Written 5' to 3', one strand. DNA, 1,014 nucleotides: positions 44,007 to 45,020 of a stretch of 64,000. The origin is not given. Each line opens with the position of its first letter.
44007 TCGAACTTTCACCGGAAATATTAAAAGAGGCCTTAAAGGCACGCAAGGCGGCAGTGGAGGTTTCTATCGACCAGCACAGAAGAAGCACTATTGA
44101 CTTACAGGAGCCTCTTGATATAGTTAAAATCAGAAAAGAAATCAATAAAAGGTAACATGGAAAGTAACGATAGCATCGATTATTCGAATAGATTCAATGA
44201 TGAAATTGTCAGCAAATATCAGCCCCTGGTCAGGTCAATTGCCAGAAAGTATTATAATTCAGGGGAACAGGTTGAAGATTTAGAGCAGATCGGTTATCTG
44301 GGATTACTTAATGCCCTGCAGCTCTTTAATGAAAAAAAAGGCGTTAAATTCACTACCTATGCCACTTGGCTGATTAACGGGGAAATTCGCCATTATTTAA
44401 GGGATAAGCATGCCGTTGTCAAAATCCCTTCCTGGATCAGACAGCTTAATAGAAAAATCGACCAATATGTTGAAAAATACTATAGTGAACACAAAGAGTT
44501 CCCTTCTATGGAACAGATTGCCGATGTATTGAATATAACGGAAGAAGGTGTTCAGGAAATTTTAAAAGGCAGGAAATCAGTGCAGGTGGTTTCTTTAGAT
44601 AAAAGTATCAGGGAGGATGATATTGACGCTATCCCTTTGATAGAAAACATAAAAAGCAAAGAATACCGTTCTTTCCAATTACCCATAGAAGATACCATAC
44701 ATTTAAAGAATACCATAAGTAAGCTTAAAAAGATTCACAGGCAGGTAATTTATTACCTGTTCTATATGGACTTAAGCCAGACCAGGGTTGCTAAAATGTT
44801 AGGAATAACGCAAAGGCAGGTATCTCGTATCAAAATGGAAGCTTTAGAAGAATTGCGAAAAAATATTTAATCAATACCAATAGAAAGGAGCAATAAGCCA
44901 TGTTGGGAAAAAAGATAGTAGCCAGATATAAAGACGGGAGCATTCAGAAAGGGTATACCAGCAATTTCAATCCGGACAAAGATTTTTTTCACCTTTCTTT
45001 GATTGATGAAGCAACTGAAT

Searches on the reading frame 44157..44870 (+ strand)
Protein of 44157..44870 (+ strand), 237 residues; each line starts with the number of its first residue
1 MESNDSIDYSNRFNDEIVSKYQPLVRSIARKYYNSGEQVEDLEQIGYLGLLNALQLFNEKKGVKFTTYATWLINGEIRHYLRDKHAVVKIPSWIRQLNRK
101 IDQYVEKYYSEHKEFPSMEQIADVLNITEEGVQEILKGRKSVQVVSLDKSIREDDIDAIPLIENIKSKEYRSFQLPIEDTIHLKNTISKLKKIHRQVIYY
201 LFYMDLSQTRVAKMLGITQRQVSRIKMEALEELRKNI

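Call 5: search_protein_families(library=pfam, proteins=[window:44157-44870:+], max_evalue=0.01)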
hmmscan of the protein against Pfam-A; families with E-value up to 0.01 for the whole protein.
window:44157-44870:+ (237 aa): 9 families
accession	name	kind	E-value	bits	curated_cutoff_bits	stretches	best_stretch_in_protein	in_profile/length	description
PF04542.20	Sigma70_r2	-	1.2e-19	70.3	24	1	18-84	2-68/71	Sigma-70 region 2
PF04545.22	Sigma70_r4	-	1.3e-13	50.7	24.1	1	187-235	2-50/50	Sigma-70, region 4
PF04539.22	Sigma70_r3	-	1.5e-08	35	25.3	1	98-154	3-59/78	Sigma-70 region 3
PF01381.28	HTH_3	-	5.4e-06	26.8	23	1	205-225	9-29/55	Helix-turn-helix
PF13545.12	HTH_Crp_2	-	3.3e-05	24.2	27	0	202-225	19-42/70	Crp-like helix-turn-helix domain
PF08281.18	Sigma70_r4_2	-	0.00017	21.6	25.7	0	185-230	6-51/54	Sigma-70, region 4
PF13744.12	HTH_37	-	0.0015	18.7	27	0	195-232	21-58/80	Helix-turn-helix domain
PF22083.2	I-HmuI_NUMOD-like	-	0.0016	18.5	27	0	111-140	8-37/46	DNA endonuclease I-HmuI-like, NUMOD-like domain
PF13384.12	HTH_23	-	0.0023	18.1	24.6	0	206-225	18-37/50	Homeodomain-like domain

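Call 6: search_protein_families(library=ncbifam, proteins=[window:44157-44870:+], max_evalue=0.001)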
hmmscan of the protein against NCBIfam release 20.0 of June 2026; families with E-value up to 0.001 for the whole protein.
window:44157-44870:+ (237 aa): 64 families (the best 25 are shown)
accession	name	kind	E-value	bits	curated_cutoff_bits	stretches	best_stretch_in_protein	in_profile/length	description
TIGR02980.1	SigBFG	subfamily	2.1e-57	194.4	234.35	1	12-236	3-225/227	SigB/SigF/SigG family RNA polymerase sigma factor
NF005644.0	PRK07408.1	subfamily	7.3e-48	163.4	261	1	11-235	26-251/258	RNA polymerase sigma factor SigF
TIGR02885.1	spore_sigF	equivalog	2.9e-47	161.4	321.45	1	14-237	13-231/231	RNA polymerase sporulation sigma factor SigF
NF004052.0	PRK05572.1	subfamily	3.7e-45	154.4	311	1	12-237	32-250/252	SigF/SigG family RNA polymerase sporulation sigma factor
TIGR02941.1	Sigma_B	equivalog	7.4e-41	140.3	315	1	12-236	29-252/255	RNA polymerase sigma factor SigB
NF006071.0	PRK08215.1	equivalog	2.3e-40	138.8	372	1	15-237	40-257/258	RNA polymerase sporulation sigma factor SigG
NF005514.0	PRK07122.1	subfamily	4.7e-37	127.6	372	1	7-236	36-262/264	RNA polymerase sigma factor SigF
TIGR02850.1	spore_sigG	equivalog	2.1e-35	122.4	457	1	14-237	36-254/254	RNA polymerase sporulation sigma factor SigG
TIGR02479.1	FliA_WhiG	subfamily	1.6e-33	116.3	189.6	1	17-236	1-222/224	FliA/WhiG family RNA polymerase sigma factor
TIGR02937.1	sigma70-ECF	superfamily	2.4e-29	102.1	42.9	1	15-236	4-164/165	sigma-70 family RNA polymerase sigma factor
TIGR02393.1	RpoD_Cterm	equivalog_domain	2.9e-29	102.4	354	1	16-235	4-226/238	RNA polymerase sigma factor RpoD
TIGR02997.1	Sig70-cyanoRpoD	subfamily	1.4e-28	100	384.5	1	5-234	67-298/298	RNA polymerase sigma factor, RpoD/SigA family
NF005413.0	PRK06986.1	subfamily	1.9e-28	99.9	201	1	14-236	15-235/241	RNA polymerase sigma factor FliA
NF004935.0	PRK06288.1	equivalog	1.2e-26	93.9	343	1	10-236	31-261/270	RNA polymerase sigma factor WhiG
TIGR02394.1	rpoS_proteo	equivalog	2.7e-26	92.7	378.7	1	23-236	57-273/285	RNA polymerase sigma factor RpoS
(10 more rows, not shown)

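Call 8: find_homologous_proteins(query=window:44157-44870:+, max_evalue=1e-10)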
Query window:44157-44870:+ (237 aa): 377 proteins with E <= 1e-10 among 677 candidates; the best 120 are listed.
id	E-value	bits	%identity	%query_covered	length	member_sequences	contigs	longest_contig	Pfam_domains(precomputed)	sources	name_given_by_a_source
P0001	2.9e-141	487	94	100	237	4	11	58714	PF04545.23,PF04542.21,PF04539.23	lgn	-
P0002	5.6e-119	414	79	100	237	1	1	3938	PF04545.23,PF04542.21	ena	-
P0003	5.4e-117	407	77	100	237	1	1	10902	PF04545.23,PF04542.21,PF04539.23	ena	-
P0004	7.6e-115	400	76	100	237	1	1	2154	PF04545.23,PF04542.21,PF08281.19,PF04539.23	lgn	-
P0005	3.9e-103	362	73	95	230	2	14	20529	PF04545.23,PF04542.21,PF04539.23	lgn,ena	-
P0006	4.7e-103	362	71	95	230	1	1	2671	PF04545.23,PF04542.21,PF04539.23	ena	-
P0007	4.8e-103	362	71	95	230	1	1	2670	PF04545.23,PF04542.21,PF04539.23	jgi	-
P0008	1.1e-102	360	71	95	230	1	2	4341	PF04545.23,PF04542.21,PF04539.23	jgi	jgi:RNA polymerase sigma factor (sigma-70 family)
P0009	6.0e-102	358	70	96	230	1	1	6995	PF04545.23,PF04542.21,PF04539.23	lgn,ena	-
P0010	6.0e-102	358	70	96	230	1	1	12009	PF04545.23,PF04542.21,PF04539.23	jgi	jgi:RNA polymerase sigma-B factor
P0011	6.7e-102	358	70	95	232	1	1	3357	PF04545.23,PF04542.21,PF04539.23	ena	-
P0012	7.9e-102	358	70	95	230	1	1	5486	PF04545.23,PF04542.21,PF04539.23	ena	-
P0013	1.1e-101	357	70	96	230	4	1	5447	PF04545.23,PF04542.21,PF04539.23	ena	-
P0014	3.2e-101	356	70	96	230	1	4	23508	PF04545.23,PF04542.21,PF04539.23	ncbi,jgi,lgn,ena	jgi:RNA polymerase sigma factor (sigma-70 family)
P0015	3.9e-101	355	69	96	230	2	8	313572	PF04545.23,PF04542.21,PF04539.23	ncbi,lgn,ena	-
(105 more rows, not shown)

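Call 11: find_related_loci(query=A1, collection=genome_contigs, flank=8000)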
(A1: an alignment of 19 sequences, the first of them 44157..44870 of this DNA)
Query A1 (237 aa) in genome_contigs; peptide patterns used: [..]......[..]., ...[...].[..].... (x = any residue, [..] = any of these).
112 stretches matched a pattern; 67 encode a relative of the query (tblastn E <= 1e-3); 65 distinct loci.
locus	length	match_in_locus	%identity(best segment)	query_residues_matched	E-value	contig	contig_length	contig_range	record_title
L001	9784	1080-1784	66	1-237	2e-107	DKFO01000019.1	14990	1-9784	MAG TPA_asm: Candidatus Atribacteria bacterium UBA6794 UBA6794_contig_255, whole genome shotgun sequence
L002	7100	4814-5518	65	1-237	3e-107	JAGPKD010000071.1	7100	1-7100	MAG: Candidatus Oleihabitans oleiphilus isolate Gw_SlDig_bin_28 Gw_SlDig_22586_length_7100_cov_4.092213, whole genome sh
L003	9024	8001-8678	69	11-236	9e-107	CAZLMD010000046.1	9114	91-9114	MAG TPA_asm: uncultured Atribacterota bacterium isolate binchicken_co39_261 genome assembly, contig: NODE_17588_length_9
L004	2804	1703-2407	65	1-237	2e-109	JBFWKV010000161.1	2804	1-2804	MAG: Candidatus Omnitrophota bacterium isolate CA_2019_NHSR_50 NODE_84121_length_2804_cov_3.377662_NHSR, whole genome sh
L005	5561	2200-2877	67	11-236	8e-106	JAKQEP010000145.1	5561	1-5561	MAG: Candidatus Atribacteria bacterium isolate USDE_maxbin.108 k141_734788, whole genome shotgun sequence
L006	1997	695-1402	66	5-237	1e-109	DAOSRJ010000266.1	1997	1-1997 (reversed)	MAG TPA_asm: Atribacterota bacterium isolate AMR_MDS_2270 NODE_51994_length_1997_cov_4.790422, whole genome shotgun sequ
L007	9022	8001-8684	67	10-237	4e-103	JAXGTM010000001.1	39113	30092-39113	MAG: Atribacterota bacterium isolate AnMBR.bin397 bin397_1, whole genome shotgun sequence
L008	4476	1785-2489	62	1-237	4e-102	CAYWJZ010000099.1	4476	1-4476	MAG TPA_asm: uncultured Atribacterota bacterium isolate SRP252850_co1_48 genome assembly, contig: NODE_35757_length_4476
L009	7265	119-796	64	12-237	4e-100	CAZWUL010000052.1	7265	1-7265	MAG TPA_asm: uncultured Atribacterota bacterium isolate SRP241326_co2_277 genome assembly, contig: NODE_12369_length_726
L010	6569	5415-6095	63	11-237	3e-99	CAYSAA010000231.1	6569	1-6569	MAG TPA_asm: uncultured Atribacterota bacterium isolate SRP067234_co1_85 genome assembly, contig: k99_175788, whole geno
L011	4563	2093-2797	60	1-237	1e-98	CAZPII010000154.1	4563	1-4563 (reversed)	MAG TPA_asm: uncultured Atribacterota bacterium isolate SRP141376_co2_321 genome assembly, contig: NODE_30169_length_456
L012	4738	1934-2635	59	4-237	1e-97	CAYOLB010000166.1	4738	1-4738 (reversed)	MAG TPA_asm: uncultured Atribacterota bacterium isolate SRP067234_co1_230 genome assembly, contig: k99_380819, whole gen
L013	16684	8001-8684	60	10-237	1e-93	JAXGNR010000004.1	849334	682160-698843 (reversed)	MAG: Atribacterota bacterium isolate AnMBR.bin260 bin260_4, whole genome shotgun sequence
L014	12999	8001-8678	58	12-237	3e-90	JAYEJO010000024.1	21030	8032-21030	MAG: Candidatus Caldatribacteriota bacterium isolate MAG161 MAG161_24, whole genome shotgun sequence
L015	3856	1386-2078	55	7-237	4e-89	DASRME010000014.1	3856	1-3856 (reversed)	MAG TPA_asm: Atribacterota bacterium isolate SMAG_U10207 k141_106361, whole genome shotgun sequence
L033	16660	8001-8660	37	15-233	5e-49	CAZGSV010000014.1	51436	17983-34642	MAG TPA_asm: uncultured Armatimonadia bacterium isolate binchicken_co33_502 genome assembly, contig: NODE_462_length_514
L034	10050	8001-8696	38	5-237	2e-46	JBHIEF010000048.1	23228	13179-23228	MAG: Armatimonadota bacterium isolate b3.sp2_bin.12 NODE_531_length_23228_cov_6.612523, whole genome shotgun sequence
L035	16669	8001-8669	36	15-235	2e-45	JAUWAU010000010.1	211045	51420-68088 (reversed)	MAG: Armatimonadota bacterium isolate CSMAG_1302 CSMAG_1302_k141_1235910_length_211045_cov_29.9916, whole genome shotgun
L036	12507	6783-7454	38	13-235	3e-45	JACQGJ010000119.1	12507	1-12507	MAG: Armatimonadetes bacterium isolate NC_groundwater_1070_Ag_S2p5_59_96 S_2p5_S6_coassembly_k141_862251, whole genome s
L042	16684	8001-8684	31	10-235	1e-34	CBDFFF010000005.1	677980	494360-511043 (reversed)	MAG: Abditibacterium sp. isolate fe9fba55-339d-4547-813a-2ef718579e7a genome assembly, contig: contig_5, whole genome sh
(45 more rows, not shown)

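Call 28: search_solved_structures(query=window:44157-44870:+, max_evalue=0.00001)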
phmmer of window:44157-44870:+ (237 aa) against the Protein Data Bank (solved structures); distinct sequences matched with E-value up to 0.00001: 72 (the best 60 are shown).
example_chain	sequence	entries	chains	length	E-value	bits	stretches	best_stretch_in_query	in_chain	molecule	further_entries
1l0o_C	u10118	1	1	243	6.3e-30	107.8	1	12-233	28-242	sigma factor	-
8x6g_H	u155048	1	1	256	2.5e-26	96.1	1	13-234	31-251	RNA polymerase sigma factor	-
7ckq_F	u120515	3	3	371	2.7e-20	76.3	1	23-234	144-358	RNA polymerase sigma factor SigA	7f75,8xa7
8gzg_F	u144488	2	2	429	9.4e-19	71.3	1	11-234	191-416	RNA polymerase sigma factor SigA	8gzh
8x6f_E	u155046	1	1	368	1.5e-18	70.6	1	23-234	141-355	RNA polymerase sigma factor SigA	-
6n4c_F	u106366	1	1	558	6.3e-18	68.6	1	11-234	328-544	RNA polymerase sigma factor RpoD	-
9dvs_G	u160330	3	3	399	7.4e-18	68.4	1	11-234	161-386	RNA polymerase sigma factor SigA1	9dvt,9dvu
8h3v_G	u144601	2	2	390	7.4e-18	68.4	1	10-234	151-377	RNA polymerase sigma factor SigA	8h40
7xya_F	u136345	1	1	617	7.9e-18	68.3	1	12-234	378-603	RNA polymerase sigma factor RpoD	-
4ljz_F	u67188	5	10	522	1.4e-17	67.5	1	11-234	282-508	RNA polymerase sigma factor RpoD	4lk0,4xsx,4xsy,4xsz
5vt0_L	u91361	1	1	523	1.4e-17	67.5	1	11-234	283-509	RNA polymerase sigma factor RpoD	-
8k59_F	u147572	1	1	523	1.4e-17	67.5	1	11-234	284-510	RNA polymerase sigma factor RpoD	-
8ftd_L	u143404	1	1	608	1.6e-17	67.3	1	11-234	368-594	RNA polymerase sigma factor RpoD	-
9gdo_F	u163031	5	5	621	1.7e-17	67.2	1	12-234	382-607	RNA polymerase sigma factor RpoD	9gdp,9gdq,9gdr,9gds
6n61_F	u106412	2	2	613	1.7e-17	67.2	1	11-234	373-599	RNA polymerase sigma factor RpoD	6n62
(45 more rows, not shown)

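Call 65: search_solved_structures(query=window:44157-44870:+, max_evalue=1e-20, show_alignments=2)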
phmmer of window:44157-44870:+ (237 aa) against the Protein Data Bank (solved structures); distinct sequences matched with E-value up to 1e-20: 2.
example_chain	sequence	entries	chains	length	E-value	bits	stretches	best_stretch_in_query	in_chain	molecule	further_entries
1l0o_C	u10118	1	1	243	6.3e-30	107.8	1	12-233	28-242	sigma factor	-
8x6g_H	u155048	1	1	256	2.5e-26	96.1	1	13-234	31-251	RNA polymerase sigma factor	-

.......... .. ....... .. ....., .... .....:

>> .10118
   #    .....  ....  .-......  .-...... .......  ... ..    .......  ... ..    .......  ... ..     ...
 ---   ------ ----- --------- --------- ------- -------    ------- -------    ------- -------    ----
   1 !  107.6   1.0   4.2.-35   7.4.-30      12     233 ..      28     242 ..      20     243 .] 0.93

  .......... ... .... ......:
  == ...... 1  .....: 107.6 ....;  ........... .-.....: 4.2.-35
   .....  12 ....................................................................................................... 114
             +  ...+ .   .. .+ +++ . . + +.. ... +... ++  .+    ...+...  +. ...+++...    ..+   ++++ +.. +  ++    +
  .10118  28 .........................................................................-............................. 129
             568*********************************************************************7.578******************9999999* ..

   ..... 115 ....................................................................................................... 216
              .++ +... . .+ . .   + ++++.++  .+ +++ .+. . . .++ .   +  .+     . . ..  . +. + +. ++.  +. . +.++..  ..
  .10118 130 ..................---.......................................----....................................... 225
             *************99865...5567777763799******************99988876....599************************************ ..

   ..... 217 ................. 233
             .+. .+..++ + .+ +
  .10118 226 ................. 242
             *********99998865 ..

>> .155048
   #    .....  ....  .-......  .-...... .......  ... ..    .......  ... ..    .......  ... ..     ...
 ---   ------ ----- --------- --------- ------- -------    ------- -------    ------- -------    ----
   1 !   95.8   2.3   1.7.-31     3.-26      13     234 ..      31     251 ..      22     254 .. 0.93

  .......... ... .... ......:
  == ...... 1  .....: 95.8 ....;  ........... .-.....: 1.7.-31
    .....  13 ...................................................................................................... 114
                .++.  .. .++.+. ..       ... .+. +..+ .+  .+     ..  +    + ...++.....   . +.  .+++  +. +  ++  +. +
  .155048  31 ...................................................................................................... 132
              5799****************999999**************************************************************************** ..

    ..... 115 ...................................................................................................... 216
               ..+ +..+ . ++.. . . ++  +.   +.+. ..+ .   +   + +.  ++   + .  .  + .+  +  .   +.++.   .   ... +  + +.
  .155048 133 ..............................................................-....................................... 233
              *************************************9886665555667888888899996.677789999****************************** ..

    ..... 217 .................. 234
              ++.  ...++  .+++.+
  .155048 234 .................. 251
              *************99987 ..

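Call 87: search_protein_families(library=pfam, proteins=[L035:7878-9260:+, L033:7815-9281:+, L036:6684-8024:+, L042:7860-9287:+, L034:7932-9281:+], max_evalue=0.01)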
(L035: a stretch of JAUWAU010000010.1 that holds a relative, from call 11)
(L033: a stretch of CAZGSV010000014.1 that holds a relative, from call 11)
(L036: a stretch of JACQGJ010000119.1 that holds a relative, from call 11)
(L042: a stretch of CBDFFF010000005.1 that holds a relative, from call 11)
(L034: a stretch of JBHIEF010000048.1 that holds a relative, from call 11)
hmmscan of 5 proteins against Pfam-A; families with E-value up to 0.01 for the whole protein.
L035:7878-9260:+ (460 aa): 7 families
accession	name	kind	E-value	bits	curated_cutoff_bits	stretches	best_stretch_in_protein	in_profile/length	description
PF00990.26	GGDEF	-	6.2e-26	91.5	23.8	1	297-448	3-156/161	Diguanylate cyclase, GGDEF domain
PF04542.20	Sigma70_r2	-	1.9e-20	72.9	24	1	44-112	1-69/71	Sigma-70 region 2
PF04545.22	Sigma70_r4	-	2e-09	37.2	24.1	1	217-264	3-50/50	Sigma-70, region 4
PF04539.22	Sigma70_r3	-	5.2e-09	36.5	25.3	1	123-183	1-60/78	Sigma-70 region 3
PF08281.18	Sigma70_r4_2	-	1.1e-06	28.6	25.7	1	212-261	4-53/54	Sigma-70, region 4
PF13936.12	HTH_38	-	0.0053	16.9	27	0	218-256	4-42/44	Helix-turn-helix domain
PF13401.12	AAA_22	-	0.0086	16.8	27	0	292-359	64-107/130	AAA domain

L033:7815-9281:+ (488 aa): 8 families
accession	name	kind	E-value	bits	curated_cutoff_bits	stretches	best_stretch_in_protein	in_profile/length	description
PF00990.26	GGDEF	-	5.8e-25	88.4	23.8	1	312-470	3-160/161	Diguanylate cyclase, GGDEF domain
PF04542.20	Sigma70_r2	-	5e-18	65.1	24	1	70-132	6-68/71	Sigma-70 region 2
PF04545.22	Sigma70_r4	-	1e-10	41.4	24.1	1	235-282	1-48/50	Sigma-70, region 4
PF04539.22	Sigma70_r3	-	3.3e-09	37.2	25.3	1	144-204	1-61/78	Sigma-70 region 3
PF08281.18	Sigma70_r4_2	-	5.9e-09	35.9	25.7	1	231-282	3-54/54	Sigma-70, region 4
PF07638.17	Sigma70_ECF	-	0.00018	21.9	21.1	1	234-269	131-166/185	ECF sigma factor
PF01381.28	HTH_3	-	0.0028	18.1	23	1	254-277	9-32/55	Helix-turn-helix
PF20057.4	DUF6456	-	0.0037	17.8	26.3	1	189-284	39-132/136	Domain of unknown function (DUF6456)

L036:6684-8024:+ (446 aa): 8 families
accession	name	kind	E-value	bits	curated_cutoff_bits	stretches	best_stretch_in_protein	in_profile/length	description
PF04542.20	Sigma70_r2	-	5.7e-20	71.3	24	1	38-107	1-70/71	Sigma-70 region 2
PF04539.22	Sigma70_r3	-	2.6e-16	59.9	25.3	1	118-180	2-64/78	Sigma-70 region 3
PF00990.26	GGDEF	-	2e-11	44.4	23.8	1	291-431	3-145/161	Diguanylate cyclase, GGDEF domain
PF04545.22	Sigma70_r4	-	1.2e-09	38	24.1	1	211-257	4-50/50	Sigma-70, region 4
PF08281.18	Sigma70_r4_2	-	5.5e-09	36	25.7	1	203-255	2-54/54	Sigma-70, region 4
PF12840.13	HTH_20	-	0.0017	18.7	27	0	220-246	9-37/51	Helix-turn-helix domain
PF21476.4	PF0610-like_N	-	0.0086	16.7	33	0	138-155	16-33/50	PF0610-like, N-terminal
PF13384.12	HTH_23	-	0.0099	16.1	24.6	0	217-250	7-40/50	Homeodomain-like domain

L042:7860-9287:+ (475 aa): 5 families
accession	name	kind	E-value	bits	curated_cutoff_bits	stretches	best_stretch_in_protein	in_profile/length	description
PF04542.20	Sigma70_r2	-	1.5e-19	69.9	24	1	55-124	1-70/71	Sigma-70 region 2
PF04539.22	Sigma70_r3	-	1.6e-12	47.8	25.3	1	134-191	1-58/78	Sigma-70 region 3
PF04545.22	Sigma70_r4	-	5.7e-09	35.8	24.1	1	226-274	1-49/50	Sigma-70, region 4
PF08281.18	Sigma70_r4_2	-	5.8e-09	35.9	25.7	1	223-269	4-50/54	Sigma-70, region 4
PF13412.12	HTH_24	-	0.00097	19.1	21.9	0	246-268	18-40/48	Winged helix-turn-helix DNA-binding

L034:7932-9281:+ (449 aa): 7 families
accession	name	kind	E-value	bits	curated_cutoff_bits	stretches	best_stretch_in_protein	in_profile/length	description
PF00990.26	GGDEF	-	3e-28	99.1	23.8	1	286-439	3-158/161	Diguanylate cyclase, GGDEF domain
PF04542.20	Sigma70_r2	-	3.2e-21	75.3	24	1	34-102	1-69/71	Sigma-70 region 2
PF04545.22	Sigma70_r4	-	4.4e-11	42.6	24.1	1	206-253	3-50/50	Sigma-70, region 4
PF04539.22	Sigma70_r3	-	6.8e-11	42.6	25.3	1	116-175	4-61/78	Sigma-70 region 3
PF08281.18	Sigma70_r4_2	-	8.4e-06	25.8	25.7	1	201-251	4-54/54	Sigma-70, region 4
PF04967.18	HTH_10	-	0.00027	21.1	23.1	0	217-251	17-51/53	HTH DNA binding domain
PF21476.4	PF0610-like_N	-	0.0019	18.8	33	0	122-151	7-33/50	PF0610-like, N-terminal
